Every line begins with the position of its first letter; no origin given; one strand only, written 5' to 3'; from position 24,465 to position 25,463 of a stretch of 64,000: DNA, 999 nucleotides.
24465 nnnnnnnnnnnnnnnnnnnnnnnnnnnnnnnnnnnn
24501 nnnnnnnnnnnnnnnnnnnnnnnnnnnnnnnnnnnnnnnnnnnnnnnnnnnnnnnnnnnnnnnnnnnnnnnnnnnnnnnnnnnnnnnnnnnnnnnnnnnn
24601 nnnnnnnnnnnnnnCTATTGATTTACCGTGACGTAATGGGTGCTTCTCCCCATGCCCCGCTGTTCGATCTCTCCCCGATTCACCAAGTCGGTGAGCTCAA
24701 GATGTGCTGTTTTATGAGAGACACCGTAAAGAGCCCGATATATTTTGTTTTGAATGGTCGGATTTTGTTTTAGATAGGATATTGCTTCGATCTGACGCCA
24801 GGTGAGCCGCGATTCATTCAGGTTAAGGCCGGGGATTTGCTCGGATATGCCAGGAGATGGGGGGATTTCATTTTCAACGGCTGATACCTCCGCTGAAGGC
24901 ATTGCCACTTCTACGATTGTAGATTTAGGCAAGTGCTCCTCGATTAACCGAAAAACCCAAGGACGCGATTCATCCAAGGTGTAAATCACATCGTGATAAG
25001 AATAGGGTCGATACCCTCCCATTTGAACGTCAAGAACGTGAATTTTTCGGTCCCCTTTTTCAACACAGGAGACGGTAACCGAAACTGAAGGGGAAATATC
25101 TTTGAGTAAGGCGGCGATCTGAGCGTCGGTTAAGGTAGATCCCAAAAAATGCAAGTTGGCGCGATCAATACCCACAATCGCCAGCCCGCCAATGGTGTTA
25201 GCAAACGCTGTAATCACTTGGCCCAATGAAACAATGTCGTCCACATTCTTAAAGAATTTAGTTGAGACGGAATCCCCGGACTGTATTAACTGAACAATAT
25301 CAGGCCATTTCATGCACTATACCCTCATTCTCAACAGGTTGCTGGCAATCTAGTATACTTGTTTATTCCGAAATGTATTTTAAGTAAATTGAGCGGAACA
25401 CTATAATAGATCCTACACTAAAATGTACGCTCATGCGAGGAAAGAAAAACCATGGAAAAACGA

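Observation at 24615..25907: Schlafen/AlbA_2-like protein and a duplicated-HTH protein, divergently arranged next to the tandem kinase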

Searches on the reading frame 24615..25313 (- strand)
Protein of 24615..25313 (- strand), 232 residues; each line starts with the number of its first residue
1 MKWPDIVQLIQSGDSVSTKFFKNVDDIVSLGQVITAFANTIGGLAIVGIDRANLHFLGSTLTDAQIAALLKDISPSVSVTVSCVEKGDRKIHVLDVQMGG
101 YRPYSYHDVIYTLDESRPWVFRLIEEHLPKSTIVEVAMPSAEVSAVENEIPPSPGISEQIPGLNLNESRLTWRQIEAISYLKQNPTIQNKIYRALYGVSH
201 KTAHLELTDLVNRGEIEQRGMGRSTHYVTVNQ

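Call 3: search_protein_families(library=pfam, proteins=[window:24615-25313:-], max_evalue=1)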
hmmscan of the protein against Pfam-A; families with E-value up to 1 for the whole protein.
window:24615-25313:- (232 aa): 3 families
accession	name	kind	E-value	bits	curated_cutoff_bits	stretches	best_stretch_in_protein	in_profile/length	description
PF04326.19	SLFN_AlbA_2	-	3.7e-06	27.9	25.3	1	27-111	19-107/118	Schlafen, AlbA_2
PF22168.2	DIP2311-like_C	-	0.0001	22.9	27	1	194-227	27-60/63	Transcriptional regulator DIP2311-like, C-terminal domain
PF24033.1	DUF7342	-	0.26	11.7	31.6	1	197-228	28-59/150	Family of unknown function (DUF7342)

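Call 4: search_protein_families(library=padloc, proteins=[window:24615-25313:-], max_evalue=1)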
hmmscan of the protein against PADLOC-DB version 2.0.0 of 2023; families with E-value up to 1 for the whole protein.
window:24615-25313:- (232 aa): 0 families

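Call 5: search_protein_families(library=ncbifam, proteins=[window:24615-25313:-], max_evalue=1)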
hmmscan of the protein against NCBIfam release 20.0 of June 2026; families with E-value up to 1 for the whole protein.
window:24615-25313:- (232 aa): 0 families

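Call 6: find_encoding_contigs(protein=window:24615-25313:-, flank=10000, max_places=6)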
Protein window:24615-25313:- (232 aa): 11 contigs read that carry it; 6 places shown.
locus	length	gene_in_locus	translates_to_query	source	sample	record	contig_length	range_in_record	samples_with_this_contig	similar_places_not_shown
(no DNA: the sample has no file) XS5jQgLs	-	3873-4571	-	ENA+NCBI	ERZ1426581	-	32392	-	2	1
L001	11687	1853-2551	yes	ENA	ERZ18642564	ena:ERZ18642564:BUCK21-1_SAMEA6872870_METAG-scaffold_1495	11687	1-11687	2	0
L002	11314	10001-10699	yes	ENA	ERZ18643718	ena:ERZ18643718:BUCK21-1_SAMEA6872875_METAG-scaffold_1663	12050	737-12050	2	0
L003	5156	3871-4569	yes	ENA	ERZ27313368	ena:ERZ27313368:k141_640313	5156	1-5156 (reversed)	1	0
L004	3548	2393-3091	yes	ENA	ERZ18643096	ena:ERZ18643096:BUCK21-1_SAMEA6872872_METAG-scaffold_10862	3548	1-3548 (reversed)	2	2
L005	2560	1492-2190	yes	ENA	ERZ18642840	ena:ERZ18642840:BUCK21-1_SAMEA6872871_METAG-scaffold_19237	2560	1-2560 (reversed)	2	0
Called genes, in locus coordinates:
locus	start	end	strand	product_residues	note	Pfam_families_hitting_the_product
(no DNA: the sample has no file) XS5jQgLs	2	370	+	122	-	?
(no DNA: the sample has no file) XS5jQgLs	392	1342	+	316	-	PF13793:Pribosyltran_N, PF00156:Pribosyltran, PF14572:Pribosyl_synth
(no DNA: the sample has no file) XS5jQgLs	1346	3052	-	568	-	PF11412:DsbD_N, PF02683:DsbD_TM, PF13899:Thioredoxin_7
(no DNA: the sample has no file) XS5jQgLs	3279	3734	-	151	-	-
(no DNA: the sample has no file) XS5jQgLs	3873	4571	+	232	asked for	PF04326:SLFN_AlbA_2 (weak)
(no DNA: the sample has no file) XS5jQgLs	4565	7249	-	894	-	PF00069:Pkinase, PF07714:PK_Tyr_Ser-Thr, PF01636:APH (faint), PF00069:Pkinase, PF07714:PK_Tyr_Ser-Thr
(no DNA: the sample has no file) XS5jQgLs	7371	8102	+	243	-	-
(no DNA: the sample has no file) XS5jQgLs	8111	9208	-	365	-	PF04055:Radical_SAM, PF06968:BATS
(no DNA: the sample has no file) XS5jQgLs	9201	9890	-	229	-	PF05690:ThiG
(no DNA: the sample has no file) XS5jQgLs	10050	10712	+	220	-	PF01209:Ubie_methyltran, PF13489:Methyltransf_23, PF24675:NpmA (weak), PF13847:Methyltransf_31, PF08241:Methyltransf_11, PF08242:Methyltransf_12, PF13649:Methyltransf_25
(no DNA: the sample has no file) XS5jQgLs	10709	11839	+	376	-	PF00425:Chorismate_bind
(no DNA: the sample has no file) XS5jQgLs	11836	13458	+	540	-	PF02776:TPP_enzyme_N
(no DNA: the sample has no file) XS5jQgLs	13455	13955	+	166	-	PF00565:SNase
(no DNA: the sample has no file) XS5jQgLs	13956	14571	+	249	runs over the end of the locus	PF02666:PS_Dcarbxylase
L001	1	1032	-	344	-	?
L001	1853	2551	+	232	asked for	PF04326:SLFN_AlbA_2 (weak)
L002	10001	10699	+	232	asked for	PF04326:SLFN_AlbA_2 (weak)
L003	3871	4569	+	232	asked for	PF04326:SLFN_AlbA_2 (weak)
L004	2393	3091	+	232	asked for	PF04326:SLFN_AlbA_2 (weak)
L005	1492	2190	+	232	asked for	PF04326:SLFN_AlbA_2 (weak)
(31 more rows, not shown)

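Call 7: find_homologous_proteins(query=window:24615-25313:-, max_evalue=0.001)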
Query window:24615-25313:- (232 aa): 4 proteins with E <= 0.001 among 450 candidates.
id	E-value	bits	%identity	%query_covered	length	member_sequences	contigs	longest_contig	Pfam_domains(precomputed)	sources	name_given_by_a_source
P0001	6.7e-149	512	100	100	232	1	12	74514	PF04326.20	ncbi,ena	-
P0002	9.9e-120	416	84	99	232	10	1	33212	PF04326.20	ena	-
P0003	3.9e-83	297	59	98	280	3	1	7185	PF04326.20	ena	-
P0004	3.2e-58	215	46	98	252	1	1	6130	PF04326.20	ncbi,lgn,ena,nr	ncbi:hypothetical protein EBR96_04555 [bacterium]|nr:hypothetical protein [bacterium]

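Call 8: find_encoding_contigs(protein=P0002, flank=10000, max_places=3)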
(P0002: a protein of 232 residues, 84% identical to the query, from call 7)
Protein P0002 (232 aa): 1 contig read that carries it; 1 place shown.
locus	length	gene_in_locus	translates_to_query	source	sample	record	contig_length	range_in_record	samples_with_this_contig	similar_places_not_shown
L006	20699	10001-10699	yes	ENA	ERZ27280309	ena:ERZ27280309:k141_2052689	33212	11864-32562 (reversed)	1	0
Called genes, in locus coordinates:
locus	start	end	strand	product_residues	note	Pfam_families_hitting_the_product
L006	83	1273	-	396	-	PF13742:tRNA_anti_2, PF01336:tRNA_anti-codon, PF02601:Exonuc_VII_L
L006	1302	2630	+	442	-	PF06835:LptC (faint), PF03968:LptD_N (faint)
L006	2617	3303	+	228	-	PF00005:ABC_tran, PF13304:AAA_21 (weak)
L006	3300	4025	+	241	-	-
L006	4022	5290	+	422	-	PF23357:DUF7088 (faint), PF09822:ABC_transp_aux (faint), PF14258:DUF4350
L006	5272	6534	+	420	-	PF14238:DUF4340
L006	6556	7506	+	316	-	PF13793:Pribosyltran_N, PF00156:Pribosyltran, PF14572:Pribosyl_synth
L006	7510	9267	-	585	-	PF11412:DsbD_N, PF02683:DsbD_TM, PF13899:Thioredoxin_7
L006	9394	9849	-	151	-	-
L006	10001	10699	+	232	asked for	PF04326:SLFN_AlbA_2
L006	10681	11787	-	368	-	PF04055:Radical_SAM, PF06968:BATS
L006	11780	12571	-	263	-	PF05690:ThiG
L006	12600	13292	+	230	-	PF01209:Ubie_methyltran, PF13489:Methyltransf_23, PF24675:NpmA (weak), PF13847:Methyltransf_31, PF08241:Methyltransf_11, PF08242:Methyltransf_12, PF13649:Methyltransf_25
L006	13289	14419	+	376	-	PF00425:Chorismate_bind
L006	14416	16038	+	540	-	PF02776:TPP_enzyme_N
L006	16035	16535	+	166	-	PF00565:SNase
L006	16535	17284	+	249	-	PF02666:PS_Dcarbxylase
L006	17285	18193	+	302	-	PF08331:QueG_DUF1730, PF13187:Fer4_9 (faint), PF12838:Fer4_7 (weak), PF13484:Fer4_16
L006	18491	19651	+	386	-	PF04055:Radical_SAM, PF06969:HemN_C (weak)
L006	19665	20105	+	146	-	PF00034:Cytochrom_C, PF13442:Cytochrome_CBB3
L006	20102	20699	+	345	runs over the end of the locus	PF01208:URO-D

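Call 9: find_encoding_contigs(protein=P0003, flank=10000, max_places=3)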
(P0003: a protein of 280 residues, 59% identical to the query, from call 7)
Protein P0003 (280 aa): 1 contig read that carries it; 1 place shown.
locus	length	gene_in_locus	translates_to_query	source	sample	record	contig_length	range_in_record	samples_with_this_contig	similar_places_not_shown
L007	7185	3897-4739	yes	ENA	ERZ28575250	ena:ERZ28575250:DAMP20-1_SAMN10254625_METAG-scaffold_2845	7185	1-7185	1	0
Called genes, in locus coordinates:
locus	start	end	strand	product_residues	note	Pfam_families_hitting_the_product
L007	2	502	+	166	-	?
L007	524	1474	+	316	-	PF13793:Pribosyltran_N, PF00156:Pribosyltran, PF14572:Pribosyl_synth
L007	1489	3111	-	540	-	PF11412:DsbD_N, PF02683:DsbD_TM, PF13899:Thioredoxin_7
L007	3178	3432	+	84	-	-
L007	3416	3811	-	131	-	-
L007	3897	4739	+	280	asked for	PF04326:SLFN_AlbA_2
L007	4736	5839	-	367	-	PF04055:Radical_SAM, PF06968:BATS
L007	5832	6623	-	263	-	PF05690:ThiG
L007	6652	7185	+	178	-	?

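Call 10: find_encoding_contigs(protein=P0004, flank=10000, max_places=3)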
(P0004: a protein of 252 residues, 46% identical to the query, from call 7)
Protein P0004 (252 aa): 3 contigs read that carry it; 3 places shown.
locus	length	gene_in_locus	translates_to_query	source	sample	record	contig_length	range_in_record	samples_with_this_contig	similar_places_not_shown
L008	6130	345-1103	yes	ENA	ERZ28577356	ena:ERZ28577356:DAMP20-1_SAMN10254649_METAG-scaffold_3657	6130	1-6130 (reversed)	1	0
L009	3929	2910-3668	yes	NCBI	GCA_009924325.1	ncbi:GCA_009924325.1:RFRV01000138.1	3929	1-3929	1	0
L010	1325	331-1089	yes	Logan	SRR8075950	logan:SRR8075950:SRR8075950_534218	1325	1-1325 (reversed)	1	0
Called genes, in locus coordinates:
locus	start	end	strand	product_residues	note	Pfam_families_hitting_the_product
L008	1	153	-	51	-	?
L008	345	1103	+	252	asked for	PF04326:SLFN_AlbA_2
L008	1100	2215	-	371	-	PF04055:Radical_SAM, PF06968:BATS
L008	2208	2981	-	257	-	PF00977:His_biosynth (faint), PF05690:ThiG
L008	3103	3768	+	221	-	PF01209:Ubie_methyltran, PF13489:Methyltransf_23, PF13847:Methyltransf_31, PF08241:Methyltransf_11, PF08242:Methyltransf_12, PF13649:Methyltransf_25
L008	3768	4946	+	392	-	PF00425:Chorismate_bind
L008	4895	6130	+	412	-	?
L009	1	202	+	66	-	?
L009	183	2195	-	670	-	PF11412:DsbD_N, PF02683:DsbD_TM, PF13899:Thioredoxin_7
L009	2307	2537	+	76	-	-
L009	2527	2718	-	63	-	-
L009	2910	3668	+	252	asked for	PF04326:SLFN_AlbA_2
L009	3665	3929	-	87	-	PF06968:BATS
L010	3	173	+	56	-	?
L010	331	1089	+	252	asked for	PF04326:SLFN_AlbA_2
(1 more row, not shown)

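Call 13: find_related_loci(query=A1, collection=genome_contigs, flank=10000)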
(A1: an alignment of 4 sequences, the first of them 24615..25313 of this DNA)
Query A1 (232 aa) in genome_contigs; peptide patterns used: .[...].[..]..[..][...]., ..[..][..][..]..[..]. (x = any residue, [..] = any of these).
40 stretches matched a pattern, but none encodes a relative of the query by tblastn (E <= 1e-3).

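Call 22: find_homologous_proteins(query=A3, max_evalue=0.001)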
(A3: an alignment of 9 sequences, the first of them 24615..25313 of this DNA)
Query A3 (9 sequences) (232 aa, profile of the alignment): 76 proteins with E <= 0.001 among 8000 candidates.
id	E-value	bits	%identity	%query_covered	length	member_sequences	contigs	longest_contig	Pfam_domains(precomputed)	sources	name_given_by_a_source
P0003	7.0e-102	359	59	98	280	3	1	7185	PF04326.20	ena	-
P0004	1.6e-99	351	46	98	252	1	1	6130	PF04326.20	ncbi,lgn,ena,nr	ncbi:hypothetical protein EBR96_04555 [bacterium]|nr:hypothetical protein [bacterium]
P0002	3.4e-98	347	84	99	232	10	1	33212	PF04326.20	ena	-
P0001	8.1e-96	339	100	100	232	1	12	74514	PF04326.20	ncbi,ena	-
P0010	1.2e-91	325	34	50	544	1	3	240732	PF04326.20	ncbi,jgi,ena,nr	ncbi:hypothetical protein HOG98_02180 [bacterium]|jgi:hypothetical protein|nr:hypothetical protein [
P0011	2.5e-90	321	30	50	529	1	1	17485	PF04326.20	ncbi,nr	ncbi:hypothetical protein HOH45_01730 [bacterium]|nr:hypothetical protein [bacterium]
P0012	5.4e-75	271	35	50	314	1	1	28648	PF04326.20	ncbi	-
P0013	1.0e-62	230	54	26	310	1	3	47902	PF04326.20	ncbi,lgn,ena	-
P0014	2.7e-29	121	46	25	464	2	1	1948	PF13749.13,PF04326.20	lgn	-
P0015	3.2e-8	52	23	64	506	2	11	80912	PF12840.14,PF13412.13,PF08279.19,PF13749.13,PF04326.20,PF13404.13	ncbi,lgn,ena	-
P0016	5.0e-8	51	30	42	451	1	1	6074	PF13749.13,PF01978.26,PF04326.20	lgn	-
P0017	6.4e-8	51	28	31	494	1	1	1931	PF13412.13,PF08279.19,PF13749.13,PF04326.20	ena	-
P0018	8.8e-8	50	27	40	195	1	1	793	PF04326.20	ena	-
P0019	9.8e-8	50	29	39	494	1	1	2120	PF13412.13,PF08279.19,PF13749.13,PF04326.20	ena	-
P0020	1.1e-7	50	30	31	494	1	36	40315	PF13412.13,PF08279.19,PF13749.13,PF04326.20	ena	-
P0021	1.1e-7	50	30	31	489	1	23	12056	PF13412.13,PF08279.19,PF13749.13,PF04326.20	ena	-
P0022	1.1e-7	50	30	31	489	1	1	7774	PF13412.13,PF08279.19,PF13749.13,PF04326.20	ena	-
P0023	1.2e-7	50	30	31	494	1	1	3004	PF13412.13,PF08279.19,PF13749.13,PF04326.20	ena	-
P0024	1.3e-7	50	30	31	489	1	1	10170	PF13412.13,PF08279.19,PF13749.13,PF04326.20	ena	-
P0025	1.3e-7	50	30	31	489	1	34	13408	PF13412.13,PF08279.19,PF13749.13,PF04326.20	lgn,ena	-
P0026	1.3e-7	50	30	31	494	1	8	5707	PF13412.13,PF08279.19,PF13749.13,PF04326.20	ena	-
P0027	1.3e-7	50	30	31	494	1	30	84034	PF13412.13,PF08279.19,PF13749.13,PF04326.20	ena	-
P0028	1.3e-7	50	30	31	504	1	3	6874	PF13412.13,PF08279.19,PF13749.13,PF04326.20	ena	-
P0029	1.4e-7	49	30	31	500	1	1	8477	PF13412.13,PF08279.19,PF13749.13,PF04326.20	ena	-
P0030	1.6e-7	49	30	31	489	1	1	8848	PF13412.13,PF08279.19,PF13749.13,PF04326.20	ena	-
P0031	1.6e-7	49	30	31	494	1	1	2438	PF13412.13,PF08279.19,PF13749.13,PF04326.20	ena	-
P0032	1.6e-7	49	30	31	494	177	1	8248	PF13412.13,PF08279.19,PF13749.13,PF04326.20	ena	-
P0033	1.6e-7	49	30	31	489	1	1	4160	PF13412.13,PF08279.19,PF13749.13,PF04326.20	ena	-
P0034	1.6e-7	49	30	31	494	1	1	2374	PF13412.13,PF08279.19,PF13749.13,PF04326.20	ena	-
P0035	1.6e-7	49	30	31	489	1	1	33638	PF13412.13,PF08279.19,PF13749.13,PF04326.20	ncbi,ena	ncbi:MAG: RNA-binding domain-containing protein [Enterocloster sp.]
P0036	1.7e-7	49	30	31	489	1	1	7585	PF13412.13,PF08279.19,PF13749.13,PF04326.20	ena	-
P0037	1.7e-7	49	30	31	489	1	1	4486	PF13412.13,PF08279.19,PF13749.13,PF04326.20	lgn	-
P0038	2.0e-7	49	30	31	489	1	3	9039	PF13412.13,PF08279.19,PF13749.13,PF04326.20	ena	-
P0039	2.0e-7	49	30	31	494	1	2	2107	PF13412.13,PF08279.19,PF13749.13,PF04326.20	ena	-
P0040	2.0e-7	49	30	31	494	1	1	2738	PF13412.13,PF08279.19,PF13749.13,PF04326.20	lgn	-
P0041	2.0e-7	49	30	31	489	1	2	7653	PF13412.13,PF08279.19,PF13749.13,PF04326.20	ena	-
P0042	2.1e-7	49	28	40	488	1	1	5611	PF08279.19,PF13749.13,PF04326.20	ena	-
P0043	2.1e-7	49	30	31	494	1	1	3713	PF13412.13,PF08279.19,PF13749.13,PF04326.20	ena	-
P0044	2.1e-7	49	30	31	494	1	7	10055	PF13412.13,PF08279.19,PF13749.13,PF04326.20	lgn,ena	-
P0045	2.1e-7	49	30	31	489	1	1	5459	PF13412.13,PF08279.19,PF13749.13,PF04326.20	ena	-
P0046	2.5e-7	49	30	31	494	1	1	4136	PF13412.13,PF08279.19,PF13749.13,PF04326.20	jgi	jgi:ATP-dependent DNA helicase RecG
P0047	2.5e-7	49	30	31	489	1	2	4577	PF13412.13,PF08279.19,PF13749.13,PF04326.20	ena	-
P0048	3.2e-7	48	30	31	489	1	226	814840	PF13412.13,PF08279.19,PF13749.13,PF04326.20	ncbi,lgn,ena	ncbi:MAG: ATP-binding protein [Clostridium fessum]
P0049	3.2e-7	48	30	31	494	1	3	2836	PF13412.13,PF08279.19,PF13749.13,PF04326.20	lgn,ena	-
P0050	3.2e-7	48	30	31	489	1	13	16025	PF13412.13,PF08279.19,PF13749.13,PF04326.20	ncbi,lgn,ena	-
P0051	3.3e-7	48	30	31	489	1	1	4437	PF13412.13,PF08279.19,PF13749.13,PF04326.20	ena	-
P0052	3.3e-7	48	30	31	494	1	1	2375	PF13412.13,PF08279.19,PF13749.13,PF04326.20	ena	-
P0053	3.3e-7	48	30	31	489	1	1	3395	PF13412.13,PF08279.19,PF13749.13,PF04326.20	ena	-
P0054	3.4e-7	48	30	31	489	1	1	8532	PF13412.13,PF08279.19,PF13749.13,PF04326.20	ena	-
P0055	3.4e-7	48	30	31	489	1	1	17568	PF13412.13,PF08279.19,PF13749.13,PF04326.20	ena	-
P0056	3.7e-7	48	30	31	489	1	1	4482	PF13412.13,PF08279.19,PF13749.13,PF04326.20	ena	-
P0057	3.8e-7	48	30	31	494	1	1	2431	PF13412.13,PF08279.19,PF13749.13,PF04326.20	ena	-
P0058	3.8e-7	48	30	31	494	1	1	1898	PF13412.13,PF08279.19,PF13749.13,PF04326.20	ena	-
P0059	4.0e-7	48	30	31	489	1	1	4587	PF13412.13,PF08279.19,PF13749.13,PF04326.20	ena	-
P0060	4.1e-7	48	30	31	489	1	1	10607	PF13412.13,PF08279.19,PF13749.13,PF04326.20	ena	-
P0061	4.6e-7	48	30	31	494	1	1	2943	PF13412.13,PF08279.19,PF13749.13,PF04326.20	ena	-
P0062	4.8e-7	48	30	31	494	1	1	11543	PF13412.13,PF08279.19,PF13749.13,PF04326.20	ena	-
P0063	5.0e-7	48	30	31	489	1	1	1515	PF13412.13,PF08279.19,PF13749.13,PF04326.20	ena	-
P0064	5.1e-7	48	25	64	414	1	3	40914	PF13749.13,PF04326.20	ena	-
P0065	8.4e-7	47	30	31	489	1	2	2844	PF13412.13,PF08279.19,PF13749.13,PF04326.20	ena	-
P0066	1.6e-6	46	25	39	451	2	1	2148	PF13749.13,PF04326.20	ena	-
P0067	1.8e-6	46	30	33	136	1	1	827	PF04326.20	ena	-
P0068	5.5e-6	44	29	31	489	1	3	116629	PF13412.13,PF08279.19,PF13749.13,PF04326.20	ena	-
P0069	1.4e-4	40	30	35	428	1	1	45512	PF13749.13,PF04326.20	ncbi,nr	ncbi:MAG: putative DNA binding domain-containing protein [Clostridia bacterium]|nr:putative DNA bind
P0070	1.8e-4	39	28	35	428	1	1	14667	PF13749.13,PF04326.20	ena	-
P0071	2.3e-4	39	31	35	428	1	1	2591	PF13749.13,PF04326.20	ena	-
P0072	2.6e-4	39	28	31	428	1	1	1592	PF13749.13,PF04326.20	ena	-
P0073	3.4e-4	38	30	31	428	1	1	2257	PF13749.13,PF04326.20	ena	-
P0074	4.3e-4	38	30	35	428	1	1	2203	PF13749.13,PF04326.20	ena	-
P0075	4.6e-4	38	30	35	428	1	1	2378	PF13749.13,PF04326.20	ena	-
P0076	5.6e-4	38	36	35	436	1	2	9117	PF13749.13,PF04326.20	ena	-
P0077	6.2e-4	38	36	35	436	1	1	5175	PF13749.13,PF04326.20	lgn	-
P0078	6.2e-4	38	36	35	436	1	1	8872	PF13749.13,PF04326.20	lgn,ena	-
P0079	7.1e-4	37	50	13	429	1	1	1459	PF04326.20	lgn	-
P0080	8.3e-4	37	32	31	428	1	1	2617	PF13749.13,PF04326.20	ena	-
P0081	8.9e-4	37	29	31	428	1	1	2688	PF13749.13,PF04326.20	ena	-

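Call 34: predict_structure(alignment_id=A4)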
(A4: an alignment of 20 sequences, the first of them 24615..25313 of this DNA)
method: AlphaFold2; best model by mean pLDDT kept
length: 232 residues; sequences in the alignment: 20
mean_pLDDT: 79.9   pTM: 0.54
mean pLDDT of the five models: 79.9, 79.1, 79.0, 78.7, 78.6
residues with pLDDT >= 90: 112; 70-90: 77; 50-70: 5; < 50: 38
segments of 3 or more residues with pLDDT < 50: 131-167
pLDDT, mean of each block of 10 residues (from residue 1): 83 86 82 95 92 85 91 93 89 92 92 83 81 36 32 34 44 89 93 94 93 92 89 61
secondary structure, 60 per line:
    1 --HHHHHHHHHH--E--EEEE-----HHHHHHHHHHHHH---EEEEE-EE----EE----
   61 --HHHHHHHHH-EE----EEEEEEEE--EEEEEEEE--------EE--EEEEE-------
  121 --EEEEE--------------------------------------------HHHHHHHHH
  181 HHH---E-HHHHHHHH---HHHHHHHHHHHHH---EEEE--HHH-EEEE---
elements in order: H3-12 E18-21 H27-39 E43-47 H63-71 E79-86 E89-96 E109-113 E123-127 H172-183 H189-196 H200-212 E216-219 E226-229

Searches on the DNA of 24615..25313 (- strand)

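Call 62: search_rna_families(sources=[L006, L013, L014, L015, L016, L091, L099, L113, L119, L140], threshold=gathering)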
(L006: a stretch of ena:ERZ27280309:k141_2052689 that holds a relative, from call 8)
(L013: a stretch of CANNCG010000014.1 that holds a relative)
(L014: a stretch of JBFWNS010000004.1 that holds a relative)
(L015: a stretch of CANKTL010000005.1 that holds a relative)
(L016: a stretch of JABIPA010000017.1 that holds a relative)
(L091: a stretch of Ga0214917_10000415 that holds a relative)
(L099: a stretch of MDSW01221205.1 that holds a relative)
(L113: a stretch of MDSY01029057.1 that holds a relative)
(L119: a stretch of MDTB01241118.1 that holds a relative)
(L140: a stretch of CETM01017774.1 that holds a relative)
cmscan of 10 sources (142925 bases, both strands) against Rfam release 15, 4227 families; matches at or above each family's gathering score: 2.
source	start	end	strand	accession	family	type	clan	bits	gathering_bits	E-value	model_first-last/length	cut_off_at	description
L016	4998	5069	+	RF00005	tRNA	Gene; tRNA;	CL00001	66.2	29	7.7e-12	1-71/71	no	tRNA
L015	5362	5433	-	RF00005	tRNA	Gene; tRNA;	CL00001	64.8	29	1.9e-11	1-71/71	no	tRNA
